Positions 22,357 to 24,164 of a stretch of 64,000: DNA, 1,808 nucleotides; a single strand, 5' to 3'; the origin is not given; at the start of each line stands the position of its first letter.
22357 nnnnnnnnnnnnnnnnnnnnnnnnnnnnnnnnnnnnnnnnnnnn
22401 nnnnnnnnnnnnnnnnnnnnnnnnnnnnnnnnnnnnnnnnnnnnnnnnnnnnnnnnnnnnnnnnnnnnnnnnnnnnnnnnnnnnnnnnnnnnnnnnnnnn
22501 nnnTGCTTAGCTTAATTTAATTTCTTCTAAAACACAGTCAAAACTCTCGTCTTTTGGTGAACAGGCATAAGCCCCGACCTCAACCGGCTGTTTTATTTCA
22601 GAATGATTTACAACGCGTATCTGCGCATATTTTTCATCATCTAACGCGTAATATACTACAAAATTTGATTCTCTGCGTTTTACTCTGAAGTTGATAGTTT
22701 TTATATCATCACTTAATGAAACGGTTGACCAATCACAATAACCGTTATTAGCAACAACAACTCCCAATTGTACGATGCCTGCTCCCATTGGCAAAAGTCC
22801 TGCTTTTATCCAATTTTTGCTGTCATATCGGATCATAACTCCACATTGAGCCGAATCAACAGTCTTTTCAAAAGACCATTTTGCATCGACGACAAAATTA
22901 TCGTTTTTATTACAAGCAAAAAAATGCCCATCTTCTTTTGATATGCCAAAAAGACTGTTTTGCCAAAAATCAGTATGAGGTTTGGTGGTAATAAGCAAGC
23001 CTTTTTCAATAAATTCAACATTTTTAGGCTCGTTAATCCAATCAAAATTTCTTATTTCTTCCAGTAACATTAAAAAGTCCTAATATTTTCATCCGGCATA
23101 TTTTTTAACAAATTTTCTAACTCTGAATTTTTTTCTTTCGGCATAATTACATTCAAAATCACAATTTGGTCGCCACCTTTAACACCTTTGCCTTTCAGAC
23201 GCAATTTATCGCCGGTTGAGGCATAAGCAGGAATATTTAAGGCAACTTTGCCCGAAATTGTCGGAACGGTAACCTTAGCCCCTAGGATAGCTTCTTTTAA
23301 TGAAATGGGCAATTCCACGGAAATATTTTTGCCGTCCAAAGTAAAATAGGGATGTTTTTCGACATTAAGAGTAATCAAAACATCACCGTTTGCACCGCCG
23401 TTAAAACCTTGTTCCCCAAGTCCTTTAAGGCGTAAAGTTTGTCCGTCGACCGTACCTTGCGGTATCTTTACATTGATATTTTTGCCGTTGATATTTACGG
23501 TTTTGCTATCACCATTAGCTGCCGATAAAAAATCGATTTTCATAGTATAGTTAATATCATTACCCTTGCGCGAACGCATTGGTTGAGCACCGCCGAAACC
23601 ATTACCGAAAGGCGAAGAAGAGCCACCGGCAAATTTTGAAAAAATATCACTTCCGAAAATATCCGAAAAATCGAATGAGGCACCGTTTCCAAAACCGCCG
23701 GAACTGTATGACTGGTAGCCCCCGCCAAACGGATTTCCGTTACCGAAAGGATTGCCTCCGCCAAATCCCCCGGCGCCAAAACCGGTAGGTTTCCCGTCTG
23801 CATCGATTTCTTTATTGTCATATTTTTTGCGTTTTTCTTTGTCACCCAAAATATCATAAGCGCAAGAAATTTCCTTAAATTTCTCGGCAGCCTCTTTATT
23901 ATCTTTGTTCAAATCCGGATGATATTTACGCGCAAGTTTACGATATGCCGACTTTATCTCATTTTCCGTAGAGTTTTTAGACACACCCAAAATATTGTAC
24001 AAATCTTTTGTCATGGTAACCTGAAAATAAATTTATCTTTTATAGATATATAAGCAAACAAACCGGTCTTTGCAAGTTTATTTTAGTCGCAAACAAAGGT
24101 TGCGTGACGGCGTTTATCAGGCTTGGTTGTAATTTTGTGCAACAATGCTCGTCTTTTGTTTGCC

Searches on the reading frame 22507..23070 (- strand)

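Call 82: search_protein_families(library=pfam, proteins=[window:22507-23070:-], max_evalue=0.00001)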
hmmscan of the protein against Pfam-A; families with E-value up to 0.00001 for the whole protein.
window:22507-23070:- (187 aa): 1 family
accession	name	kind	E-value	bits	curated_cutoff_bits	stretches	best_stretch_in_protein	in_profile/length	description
PF07081.18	DUF1349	-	1.2e-44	152.6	32.4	1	11-186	1-176/179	Protein of unknown function (DUF1349)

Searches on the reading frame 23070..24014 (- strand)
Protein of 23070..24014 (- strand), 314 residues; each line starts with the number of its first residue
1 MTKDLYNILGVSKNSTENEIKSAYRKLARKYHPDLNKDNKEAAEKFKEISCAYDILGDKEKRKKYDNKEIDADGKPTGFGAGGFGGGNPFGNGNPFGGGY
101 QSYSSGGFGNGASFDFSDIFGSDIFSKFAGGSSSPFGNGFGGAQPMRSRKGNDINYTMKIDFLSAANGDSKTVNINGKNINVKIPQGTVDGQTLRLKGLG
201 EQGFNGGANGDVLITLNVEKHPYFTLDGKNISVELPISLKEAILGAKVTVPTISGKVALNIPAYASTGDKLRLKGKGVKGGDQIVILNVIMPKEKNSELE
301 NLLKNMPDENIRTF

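Call 82: search_protein_families(library=pfam, proteins=[window:23070-24014:-], max_evalue=0.00001)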
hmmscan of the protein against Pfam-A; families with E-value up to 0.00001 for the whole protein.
window:23070-24014:- (314 aa): 2 families
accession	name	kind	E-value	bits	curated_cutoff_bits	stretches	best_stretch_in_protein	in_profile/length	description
PF01556.23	DnaJ_C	-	7.3e-38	130.4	26.6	1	154-292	1-152/152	DnaJ C terminal domain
PF00226.36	DnaJ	-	2e-27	95.5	27.8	1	4-66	1-63/63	DnaJ domain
